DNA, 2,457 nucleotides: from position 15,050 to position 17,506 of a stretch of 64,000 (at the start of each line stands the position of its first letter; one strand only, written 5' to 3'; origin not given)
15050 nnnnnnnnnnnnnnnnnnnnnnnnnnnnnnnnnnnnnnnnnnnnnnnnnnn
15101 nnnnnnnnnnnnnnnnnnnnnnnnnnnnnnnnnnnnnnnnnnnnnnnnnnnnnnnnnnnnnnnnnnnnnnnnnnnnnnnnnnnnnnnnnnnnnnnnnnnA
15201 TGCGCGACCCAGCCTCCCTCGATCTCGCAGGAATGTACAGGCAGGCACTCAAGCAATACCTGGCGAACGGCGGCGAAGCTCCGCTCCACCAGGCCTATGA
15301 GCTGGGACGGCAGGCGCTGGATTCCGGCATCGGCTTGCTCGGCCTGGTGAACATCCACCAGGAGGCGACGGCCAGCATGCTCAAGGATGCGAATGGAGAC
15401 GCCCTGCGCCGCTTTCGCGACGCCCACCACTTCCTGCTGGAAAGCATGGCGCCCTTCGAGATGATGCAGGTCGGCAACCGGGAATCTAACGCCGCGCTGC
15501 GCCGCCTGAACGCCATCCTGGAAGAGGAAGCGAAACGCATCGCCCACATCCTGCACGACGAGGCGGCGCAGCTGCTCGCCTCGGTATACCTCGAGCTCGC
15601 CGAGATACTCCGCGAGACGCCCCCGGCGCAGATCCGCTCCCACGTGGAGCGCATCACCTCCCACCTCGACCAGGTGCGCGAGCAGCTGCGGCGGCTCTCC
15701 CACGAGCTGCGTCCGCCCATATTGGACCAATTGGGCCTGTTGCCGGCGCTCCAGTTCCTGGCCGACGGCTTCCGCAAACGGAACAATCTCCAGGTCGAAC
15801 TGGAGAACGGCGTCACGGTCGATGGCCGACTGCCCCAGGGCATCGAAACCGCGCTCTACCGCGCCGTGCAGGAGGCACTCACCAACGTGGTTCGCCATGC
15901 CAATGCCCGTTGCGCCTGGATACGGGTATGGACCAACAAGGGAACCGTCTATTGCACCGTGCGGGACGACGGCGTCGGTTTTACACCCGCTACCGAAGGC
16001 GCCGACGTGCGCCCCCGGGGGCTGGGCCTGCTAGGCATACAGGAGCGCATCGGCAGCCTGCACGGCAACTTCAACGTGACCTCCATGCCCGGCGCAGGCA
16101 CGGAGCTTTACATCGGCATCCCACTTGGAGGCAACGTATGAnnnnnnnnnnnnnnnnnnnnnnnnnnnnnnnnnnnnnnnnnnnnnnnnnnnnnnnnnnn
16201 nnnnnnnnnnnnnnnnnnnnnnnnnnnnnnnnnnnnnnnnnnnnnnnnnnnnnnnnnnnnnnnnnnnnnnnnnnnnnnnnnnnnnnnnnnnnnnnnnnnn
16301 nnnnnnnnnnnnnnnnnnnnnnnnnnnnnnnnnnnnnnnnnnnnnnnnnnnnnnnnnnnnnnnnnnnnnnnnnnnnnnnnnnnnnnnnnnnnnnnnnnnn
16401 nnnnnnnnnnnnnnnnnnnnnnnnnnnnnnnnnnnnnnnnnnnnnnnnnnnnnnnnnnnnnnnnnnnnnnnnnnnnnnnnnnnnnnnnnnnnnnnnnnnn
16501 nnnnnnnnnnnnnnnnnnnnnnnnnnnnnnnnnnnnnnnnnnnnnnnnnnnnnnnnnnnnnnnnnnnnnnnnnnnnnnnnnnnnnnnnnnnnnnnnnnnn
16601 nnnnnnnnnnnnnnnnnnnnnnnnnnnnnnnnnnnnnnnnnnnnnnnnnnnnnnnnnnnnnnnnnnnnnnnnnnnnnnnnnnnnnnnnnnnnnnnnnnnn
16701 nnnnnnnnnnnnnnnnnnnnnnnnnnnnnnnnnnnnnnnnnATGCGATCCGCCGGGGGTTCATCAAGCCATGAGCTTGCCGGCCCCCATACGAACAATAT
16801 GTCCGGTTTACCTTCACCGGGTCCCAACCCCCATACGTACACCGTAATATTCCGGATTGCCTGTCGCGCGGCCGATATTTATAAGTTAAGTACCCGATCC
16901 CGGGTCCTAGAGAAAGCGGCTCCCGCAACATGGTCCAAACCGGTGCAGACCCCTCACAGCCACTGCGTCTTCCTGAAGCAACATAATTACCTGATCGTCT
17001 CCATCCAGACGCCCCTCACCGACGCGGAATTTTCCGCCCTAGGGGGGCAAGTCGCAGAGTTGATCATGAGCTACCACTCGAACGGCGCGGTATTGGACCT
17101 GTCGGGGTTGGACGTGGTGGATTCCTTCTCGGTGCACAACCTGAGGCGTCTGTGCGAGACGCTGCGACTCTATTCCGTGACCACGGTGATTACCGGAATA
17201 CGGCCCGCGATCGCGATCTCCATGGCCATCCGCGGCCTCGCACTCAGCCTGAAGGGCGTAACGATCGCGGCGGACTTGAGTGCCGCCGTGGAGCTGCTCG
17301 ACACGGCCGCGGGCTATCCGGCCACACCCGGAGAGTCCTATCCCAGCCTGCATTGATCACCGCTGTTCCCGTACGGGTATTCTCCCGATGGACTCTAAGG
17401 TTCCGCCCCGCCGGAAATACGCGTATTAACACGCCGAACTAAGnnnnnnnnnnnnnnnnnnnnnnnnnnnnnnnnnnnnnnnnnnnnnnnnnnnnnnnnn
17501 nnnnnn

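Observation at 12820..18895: Stressosome (RsbR-S-T-X) wired to a cytoplasmic histidine kinase and three LuxR-type regulators instead of a sigma-B cascade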

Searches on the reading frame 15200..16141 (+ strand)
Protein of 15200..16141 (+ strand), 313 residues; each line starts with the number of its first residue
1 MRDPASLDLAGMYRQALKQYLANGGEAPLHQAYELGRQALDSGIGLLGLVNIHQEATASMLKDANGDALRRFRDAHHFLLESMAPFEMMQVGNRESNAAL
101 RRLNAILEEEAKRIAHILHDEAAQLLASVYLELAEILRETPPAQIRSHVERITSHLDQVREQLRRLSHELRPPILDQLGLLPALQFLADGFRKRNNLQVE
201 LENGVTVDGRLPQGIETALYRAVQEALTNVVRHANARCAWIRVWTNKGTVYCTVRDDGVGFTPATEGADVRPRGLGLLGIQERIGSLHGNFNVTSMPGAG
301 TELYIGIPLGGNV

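Call 3: search_protein_families(library=pfam, proteins=[window:15200-16141:+], max_evalue=0.1)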
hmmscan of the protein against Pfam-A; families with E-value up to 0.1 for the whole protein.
window:15200-16141:+ (313 aa): 5 families
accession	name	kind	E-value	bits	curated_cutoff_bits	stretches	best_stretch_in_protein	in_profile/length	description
PF02518.31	HATPase_c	-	1.4e-13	51.6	26.4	1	215-309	2-109/111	Histidine kinase-, DNA gyrase B-, and HSP90-like ATPase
PF08673.15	RsbU_N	-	9.1e-13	48.6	25.5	1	13-88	3-74/75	Phosphoserine phosphatase RsbU, N-terminal domain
PF07730.19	HisKA_3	-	7.7e-08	33.2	24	1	112-174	3-67/68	Histidine kinase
PF13581.12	HATPase_c_2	-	1.2e-07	32.2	27.4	1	220-279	33-104/127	Histidine kinase-like ATPase domain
PF25135.1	DUF7822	-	0.0091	16.4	27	1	47-126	70-134/140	Domain of unknown function (DUF7822)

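Call 11: find_homologous_proteins(query=window:15200-16141:+)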
Query window:15200-16141:+ (313 aa): 3427 proteins with E <= 0.001 among 8000 candidates; the best 120 are listed.
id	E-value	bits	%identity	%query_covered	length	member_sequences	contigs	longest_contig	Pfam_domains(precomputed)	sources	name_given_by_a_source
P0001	4.0e-196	668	100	96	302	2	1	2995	PF08673.16,PF13581.13,PF07730.20,PF02518.32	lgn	-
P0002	3.0e-164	564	82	99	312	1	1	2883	PF08673.16,PF13581.13,PF07730.20,PF02518.32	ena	-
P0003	7.4e-159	546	81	100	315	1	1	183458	PF08673.16,PF13581.13,PF07730.20,PF02518.32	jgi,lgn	jgi:signal transduction histidine kinase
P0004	8.4e-158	542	81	100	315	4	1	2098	PF08673.16,PF13581.13,PF07730.20,PF02518.32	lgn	-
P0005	4.5e-156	537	79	98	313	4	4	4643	PF08673.16,PF13581.13,PF07730.20,PF02518.32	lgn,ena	-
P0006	1.8e-155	535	81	98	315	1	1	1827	PF08673.16,PF13581.13,PF07730.20,PF02518.32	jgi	jgi:signal transduction histidine kinase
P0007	2.2e-155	534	77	100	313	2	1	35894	PF08673.16,PF13581.13,PF07730.20,PF02518.32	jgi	-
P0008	4.0e-155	534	78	98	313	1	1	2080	PF08673.16,PF13581.13,PF07730.20,PF02518.32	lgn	-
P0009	8.1e-155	533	76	100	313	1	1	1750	PF08673.16,PF13581.13,PF07730.20,PF02518.32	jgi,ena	-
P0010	1.1e-154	532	80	98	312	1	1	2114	PF08673.16,PF13581.13,PF07730.20,PF02518.32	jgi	jgi:signal transduction histidine kinase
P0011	2.7e-152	524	77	98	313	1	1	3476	PF08673.16,PF13581.13,PF07730.20,PF02518.32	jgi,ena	-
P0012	7.4e-149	513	80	93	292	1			PF08673.16,PF13581.13,PF07730.20,PF02518.32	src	-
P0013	3.8e-148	511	77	97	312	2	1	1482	PF08673.16,PF13581.13,PF07730.20,PF02518.32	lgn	-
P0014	9.1e-145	500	74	96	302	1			PF08673.16,PF13581.13,PF07730.20,PF02518.32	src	-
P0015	9.1e-144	496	74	100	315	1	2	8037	PF08673.16,PF13581.13,PF07730.20,PF02518.32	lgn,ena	-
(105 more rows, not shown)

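Call 13: find_related_loci(query=A1, collection=genome_contigs, flank=10000)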
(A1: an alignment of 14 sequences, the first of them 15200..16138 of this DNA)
Query A1 (313 aa) in genome_contigs; peptide patterns used: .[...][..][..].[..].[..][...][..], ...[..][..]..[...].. (x = any residue, [..] = any of these).
58 stretches matched a pattern; 43 encode a relative of the query (tblastn E <= 1e-3); 43 distinct loci.
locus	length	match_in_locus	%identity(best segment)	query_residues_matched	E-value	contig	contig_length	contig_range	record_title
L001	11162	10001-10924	69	8-313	9e-139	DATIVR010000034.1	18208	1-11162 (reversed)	MAG TPA_asm: Gammaproteobacteria bacterium isolate SMAG_U16012 k141_646416, whole genome shotgun sequence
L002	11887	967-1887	67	6-313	4e-134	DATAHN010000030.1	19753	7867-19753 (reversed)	MAG TPA_asm: Gammaproteobacteria bacterium isolate SMAG_U6856 k141_4127176, whole genome shotgun sequence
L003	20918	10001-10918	68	6-313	5e-132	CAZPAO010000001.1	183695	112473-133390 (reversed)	MAG TPA_asm: uncultured Gammaproteobacteria bacterium isolate binchicken_co50_240 genome assembly, contig: NODE_36_lengt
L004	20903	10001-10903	66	8-313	2e-130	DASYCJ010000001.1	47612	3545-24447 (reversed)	MAG TPA_asm: Gammaproteobacteria bacterium isolate SMAG_U4930 k141_1159949, whole genome shotgun sequence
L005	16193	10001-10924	61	6-312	4e-121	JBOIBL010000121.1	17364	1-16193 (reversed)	MAG: Gammaproteobacteria bacterium isolate TC-S_metabat2.bin.339 k127_2263473, whole genome shotgun sequence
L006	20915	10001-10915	61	3-309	6e-117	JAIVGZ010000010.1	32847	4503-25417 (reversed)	MAG: Natronospirales bacterium isolate MAG22 MTG22_772, whole genome shotgun sequence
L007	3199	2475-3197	71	1-242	6e-113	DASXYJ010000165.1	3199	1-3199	MAG TPA_asm: Gammaproteobacteria bacterium isolate SMAG_U4821 k141_3424984, whole genome shotgun sequence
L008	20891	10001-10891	61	8-309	7e-110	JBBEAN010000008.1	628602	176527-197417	MAG: Gammaproteobacteria bacterium isolate LejiaE_64_212 Lejia_E_2_length_628602_cov_125, whole genome shotgun sequence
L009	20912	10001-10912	56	9-310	8e-105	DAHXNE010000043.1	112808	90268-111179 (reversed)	MAG TPA_asm: Gammaproteobacteria bacterium isolate clean1778 k141_6486, whole genome shotgun sequence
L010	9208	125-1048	56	8-311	4e-100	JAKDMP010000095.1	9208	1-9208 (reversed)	MAG: Gammaproteobacteria bacterium isolate 48_S62 48_S62_NODE_531_length_9208_cov_6.775920, whole genome shotgun sequenc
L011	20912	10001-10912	53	8-309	2e-98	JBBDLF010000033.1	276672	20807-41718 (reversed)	MAG: Pseudohongiellaceae bacterium isolate LejiaA_55_30 Lejia_A_52_length_276672_cov_18, whole genome shotgun sequence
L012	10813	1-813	61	37-312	2e-98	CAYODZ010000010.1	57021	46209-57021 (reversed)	MAG TPA_asm: uncultured Gammaproteobacteria bacterium isolate binchicken_co31_113 genome assembly, contig: k141_3168716,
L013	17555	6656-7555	52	13-312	5e-95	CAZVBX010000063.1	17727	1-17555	MAG TPA_asm: uncultured Ectothiorhodospiraceae bacterium isolate binchicken_co207_287 genome assembly, contig: NODE_2989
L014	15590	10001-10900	53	8-309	4e-94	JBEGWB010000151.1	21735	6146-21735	MAG: Pseudomonadota bacterium isolate riogrande_2019_sw_WHONDRS-S19S_0066_B_bin.60 scaffold_2385162, whole genome shotgu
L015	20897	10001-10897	53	8-309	1e-91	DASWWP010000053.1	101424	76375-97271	MAG TPA_asm: Pseudomonadales bacterium isolate SMAG_U3659 k141_151434, whole genome shotgun sequence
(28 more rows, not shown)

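Call 22: search_solved_structures(query=window:15200-16141:+, max_evalue=0.01, show_alignments=3)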
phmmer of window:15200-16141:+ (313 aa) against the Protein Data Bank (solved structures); distinct sequences matched with E-value up to 0.01: 10.
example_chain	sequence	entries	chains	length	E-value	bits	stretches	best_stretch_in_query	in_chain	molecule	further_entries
4gt8_A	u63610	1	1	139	9.9e-11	44.7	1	207-310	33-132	Sensor protein vraS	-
7ssj_A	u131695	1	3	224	1.3e-07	34.4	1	101-308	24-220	Sensor histidine kinase DesK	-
3gig_A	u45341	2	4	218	1.4e-07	34.3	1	103-308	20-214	Sensor histidine kinase desK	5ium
3ehf_A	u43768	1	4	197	3.3e-07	33.1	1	109-308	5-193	Sensor kinase (YocF protein)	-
3gie_A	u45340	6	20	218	1.7e-06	30.8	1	105-308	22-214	Sensor histidine kinase desK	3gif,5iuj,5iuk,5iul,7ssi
3ehh_A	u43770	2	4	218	9e-06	28.4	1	216-308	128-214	Sensor kinase (YocF protein)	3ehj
3ehg_A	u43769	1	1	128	1.1e-05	28.1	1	216-308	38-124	Sensor kinase (YocF protein)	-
3zxq_A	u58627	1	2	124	1.5e-05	27.7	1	222-309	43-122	HYPOXIA SENSOR HISTIDINE KINASE RESPONSE REGULATOR DOST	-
3zxo_A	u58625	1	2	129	0.00023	23.8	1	221-309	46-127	REDOX SENSOR HISTIDINE KINASE RESPONSE REGULATOR DEVS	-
8sbm_A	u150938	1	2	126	0.00041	22.9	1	221-309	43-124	GAF domain-containing protein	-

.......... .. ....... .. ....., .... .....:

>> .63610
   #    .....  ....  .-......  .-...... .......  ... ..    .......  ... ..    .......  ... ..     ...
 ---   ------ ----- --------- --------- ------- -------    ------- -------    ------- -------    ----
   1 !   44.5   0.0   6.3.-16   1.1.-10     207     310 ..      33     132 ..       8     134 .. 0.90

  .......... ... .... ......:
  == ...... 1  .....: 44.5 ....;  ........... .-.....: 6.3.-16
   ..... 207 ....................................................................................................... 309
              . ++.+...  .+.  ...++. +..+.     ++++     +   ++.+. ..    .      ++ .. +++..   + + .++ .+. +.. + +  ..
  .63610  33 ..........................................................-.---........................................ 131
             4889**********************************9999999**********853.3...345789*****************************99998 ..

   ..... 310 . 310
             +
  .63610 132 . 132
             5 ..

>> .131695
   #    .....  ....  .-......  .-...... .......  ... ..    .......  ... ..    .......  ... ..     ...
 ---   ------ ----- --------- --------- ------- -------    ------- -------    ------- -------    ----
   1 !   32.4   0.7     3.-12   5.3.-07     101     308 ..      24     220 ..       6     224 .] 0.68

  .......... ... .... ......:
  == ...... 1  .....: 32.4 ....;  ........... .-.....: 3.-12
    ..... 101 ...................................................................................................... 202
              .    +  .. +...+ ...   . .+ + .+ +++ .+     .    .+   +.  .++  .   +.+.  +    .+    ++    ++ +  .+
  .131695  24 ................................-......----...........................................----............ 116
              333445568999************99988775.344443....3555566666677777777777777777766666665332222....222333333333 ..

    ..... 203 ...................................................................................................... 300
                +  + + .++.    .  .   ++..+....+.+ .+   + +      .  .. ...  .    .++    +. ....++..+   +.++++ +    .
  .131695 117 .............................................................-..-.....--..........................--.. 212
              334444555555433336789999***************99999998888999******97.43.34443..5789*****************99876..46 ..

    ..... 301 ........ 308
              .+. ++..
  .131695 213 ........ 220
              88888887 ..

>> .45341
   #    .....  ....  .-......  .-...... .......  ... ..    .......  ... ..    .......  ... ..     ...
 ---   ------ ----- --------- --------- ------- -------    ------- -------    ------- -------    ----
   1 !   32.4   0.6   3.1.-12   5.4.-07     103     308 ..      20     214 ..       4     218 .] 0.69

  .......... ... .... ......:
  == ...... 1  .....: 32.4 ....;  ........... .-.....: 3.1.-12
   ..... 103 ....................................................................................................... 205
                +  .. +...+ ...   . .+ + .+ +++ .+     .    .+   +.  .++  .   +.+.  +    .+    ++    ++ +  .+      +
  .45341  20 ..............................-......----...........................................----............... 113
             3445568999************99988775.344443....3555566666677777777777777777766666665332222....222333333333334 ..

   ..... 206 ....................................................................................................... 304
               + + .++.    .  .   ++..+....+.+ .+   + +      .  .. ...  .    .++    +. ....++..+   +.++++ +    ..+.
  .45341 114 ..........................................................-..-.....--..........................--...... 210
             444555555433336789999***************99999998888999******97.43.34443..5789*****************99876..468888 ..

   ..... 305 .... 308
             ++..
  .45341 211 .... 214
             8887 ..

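Call 50: predict_structure(alignment_id=A1)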
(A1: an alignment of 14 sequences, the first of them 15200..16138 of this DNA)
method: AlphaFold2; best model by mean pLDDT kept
length: 313 residues; sequences in the alignment: 14
mean_pLDDT: 77.3   pTM: 0.48
mean pLDDT of the five models: 77.3, 77.1, 73.0, 72.4, 68.9
residues with pLDDT >= 90: 53; 70-90: 176; 50-70: 68; < 50: 16
segments of 3 or more residues with pLDDT < 50: 265-272, 311-313
pLDDT, mean of each block of 10 residues (from residue 1): 66 91 87 84 79 86 79 88 69 54 59 64 69 75 81 74 61 75 88 88 80 89 88 86 93 90 48 61 83 83 89 42
secondary structure, 60 per line:
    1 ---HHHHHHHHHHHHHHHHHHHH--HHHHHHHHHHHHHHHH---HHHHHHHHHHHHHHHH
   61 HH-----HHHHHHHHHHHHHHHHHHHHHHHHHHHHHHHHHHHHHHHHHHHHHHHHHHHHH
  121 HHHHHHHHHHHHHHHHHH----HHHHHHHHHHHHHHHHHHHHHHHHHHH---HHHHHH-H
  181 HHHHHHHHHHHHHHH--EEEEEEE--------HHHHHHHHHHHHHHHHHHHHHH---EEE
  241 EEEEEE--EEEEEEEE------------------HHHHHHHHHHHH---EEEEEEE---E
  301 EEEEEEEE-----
elements in order: H4-23 H26-41 H45-62 H68-138 H143-169 H173-178 H180-195 E198-204 H213-234 E238-246 E249-256 H275-286 E290-296 E300-308

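Call 54: fold_search(model_id=the predicted structure, library=pdb)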
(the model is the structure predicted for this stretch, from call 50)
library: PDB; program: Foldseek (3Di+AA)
matches with E <= 10: 795; with E <= 0.001: 338
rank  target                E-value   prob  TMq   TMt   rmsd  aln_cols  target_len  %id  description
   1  4gt8                  1.6e-10  1.00  0.39  0.87   2.5       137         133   25  Crystal Structure of the Catalytic and ATP-binding Domain from VraS in Complex with ADP (released 2013-08-28)
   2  5iuj_B                5.5e-10  1.00  0.36  0.51  13.6       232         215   21  Crystal structure of the DesK-DesR complex in the phosphotransfer state with low Mg2+ (20 mM) (released 2016-12-21)
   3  5iuj_A                9.7e-10  1.00  0.37  0.53  21.2       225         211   23  Crystal structure of the DesK-DesR complex in the phosphotransfer state with low Mg2+ (20 mM) (released 2016-12-21)
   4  5iuj_E                1.4e-09  1.00  0.36  0.50  13.5       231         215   24  Crystal structure of the DesK-DesR complex in the phosphotransfer state with low Mg2+ (20 mM) (released 2016-12-21)
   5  7ssj_D                1.4e-09  1.00  0.35  0.49   9.9       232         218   21  Crystal structure of the DesK-DesR complex in the phosphatase state (released 2022-11-16)
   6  5iul_E                1.5e-09  1.00  0.33  0.48  12.9       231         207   21  Crystal structure of the DesK-DesR complex in the phosphotransfer state with high Mg2+ (150 mM) and BeF3 (released 2016-12-21)
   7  5iuk_D                1.7e-09  1.00  0.36  0.52  21.3       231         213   21  Crystal structure of the DesK-DesR complex in the phosphotransfer state with high Mg2+ (150 mM) (released 2016-12-21)
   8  3ehj_A                2.1e-09  1.00  0.36  0.54  10.0       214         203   18  Crystal structure of DesKC-H188V in complex with AMP-PCP (released 2009-09-15)
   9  5iuk_A                2.3e-09  1.00  0.35  0.51  21.8       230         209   21  Crystal structure of the DesK-DesR complex in the phosphotransfer state with high Mg2+ (150 mM) (released 2016-12-21)
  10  5iuk_B                2.3e-09  1.00  0.32  0.48  12.9       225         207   20  Crystal structure of the DesK-DesR complex in the phosphotransfer state with high Mg2+ (150 mM) (released 2016-12-21)
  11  3ehj_B                2.4e-09  1.00  0.35  0.51  13.2       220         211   19  Crystal structure of DesKC-H188V in complex with AMP-PCP (released 2009-09-15)
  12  7ssi_E                2.8e-09  1.00  0.33  0.48  13.2       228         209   21  CRYSTAL STRUCTURE OF THE DESK:DESR-Q10A COMPLEX IN THE PHOSPHOTRANSFER STATE (released 2022-11-16)
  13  9jfj_A                2.8e-09  1.00  0.32  0.42  15.6       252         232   16  Crystal structure of the cytoplasmic domain of ZraS in ADP-bound form (released 2025-03-26)
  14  5iul_A                3.0e-09  1.00  0.35  0.51  21.4       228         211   22  Crystal structure of the DesK-DesR complex in the phosphotransfer state with high Mg2+ (150 mM) and BeF3 (released 2016-12-21)
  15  7ssj_C                3.5e-09  1.00  0.33  0.46  10.0       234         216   21  Crystal structure of the DesK-DesR complex in the phosphatase state (released 2022-11-16)
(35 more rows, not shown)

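Call 70: search_protein_families(library=ncbifam, proteins=[window:15200-16141:+], max_evalue=0.00001)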
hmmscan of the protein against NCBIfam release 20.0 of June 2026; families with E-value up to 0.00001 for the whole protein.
window:15200-16141:+ (313 aa): 8 families
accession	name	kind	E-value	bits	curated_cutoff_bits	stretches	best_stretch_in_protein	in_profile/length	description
NF052443.1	SensHisKinMctS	equivalog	7.4e-42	143.2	700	1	101-309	241-448/457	two-component system sensor histidine kinase MctS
NF052531.1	Strep_LiaS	equivalog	3.4e-26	92.3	450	1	94-309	116-327/328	envelope stress sensor histidine kinase LiaS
NF008649.0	PRK11644.1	equivalog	6e-26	91.2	408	1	102-308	295-495/499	signal transduction histidine-protein kinase/phosphatase UhpB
NF007896.0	PRK10600.1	equivalog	3.4e-19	68.9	578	1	104-305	384-581/598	nitrate/nitrite two-component system sensor histidine kinase NarX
NF008184.0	PRK10935.1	equivalog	9.1e-18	64.2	553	1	97-305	350-555/565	nitrate/nitrite two-component system sensor histidine kinase NarQ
NF047786.1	his_kin_MadS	equivalog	1.4e-16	60.7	500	1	87-308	209-434/434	MadS family sensor histidine kinase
NF047322.1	HK_morpho_MacS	equivalog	3.3e-15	56.2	300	1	95-308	165-367/367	MacS family sensor histidine kinase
NF041045.1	RsbA_anti_sig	subfamily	4.5e-07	29.4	210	1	219-269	215-270/303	anti-sigma factor RsbA family regulatory protein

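Call 71: find_encoding_contigs(protein=P0001, flank=3000, max_places=3)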
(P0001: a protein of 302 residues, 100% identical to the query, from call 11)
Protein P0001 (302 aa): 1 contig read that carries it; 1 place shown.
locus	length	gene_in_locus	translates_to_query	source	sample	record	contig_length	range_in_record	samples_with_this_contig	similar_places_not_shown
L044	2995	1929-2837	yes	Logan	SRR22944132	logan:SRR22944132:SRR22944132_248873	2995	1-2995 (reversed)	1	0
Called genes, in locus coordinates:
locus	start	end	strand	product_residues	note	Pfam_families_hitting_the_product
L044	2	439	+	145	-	?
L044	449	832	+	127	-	PF01740:STAS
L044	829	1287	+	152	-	PF13581:HATPase_c_2, PF02518:HATPase_c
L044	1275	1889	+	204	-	PF07228:SpoIIE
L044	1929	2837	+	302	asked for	PF08673:RsbU_N, PF07730:HisKA_3, PF13581:HATPase_c_2, PF02518:HATPase_c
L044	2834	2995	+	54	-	?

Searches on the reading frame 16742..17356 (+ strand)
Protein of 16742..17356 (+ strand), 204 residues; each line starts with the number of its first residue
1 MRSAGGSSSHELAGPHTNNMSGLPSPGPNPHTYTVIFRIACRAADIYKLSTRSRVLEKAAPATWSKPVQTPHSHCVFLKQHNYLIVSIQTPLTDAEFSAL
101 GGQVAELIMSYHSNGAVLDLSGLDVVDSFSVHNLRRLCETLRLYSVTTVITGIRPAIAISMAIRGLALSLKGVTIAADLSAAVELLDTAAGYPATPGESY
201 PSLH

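Call 3: search_protein_families(library=pfam, proteins=[window:16742-17356:+], max_evalue=0.1)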
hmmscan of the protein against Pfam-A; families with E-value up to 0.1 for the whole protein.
window:16742-17356:+ (204 aa): 1 family
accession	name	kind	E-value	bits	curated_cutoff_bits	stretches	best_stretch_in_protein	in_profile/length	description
PF01740.26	STAS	-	9.6e-09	35.4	22.6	1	80-170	7-97/106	STAS domain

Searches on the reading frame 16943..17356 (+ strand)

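Call 70: search_protein_families(library=ncbifam, proteins=[window:16943-17356:+], max_evalue=0.00001)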
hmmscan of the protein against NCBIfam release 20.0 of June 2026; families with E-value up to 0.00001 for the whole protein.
window:16943-17356:+ (137 aa): 1 family
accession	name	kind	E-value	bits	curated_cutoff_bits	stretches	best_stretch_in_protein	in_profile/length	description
NF052652.1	YtvA_fam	equivalog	1.8e-09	37.5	250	1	14-95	143-224/243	YtvA family blue-light photoreceptor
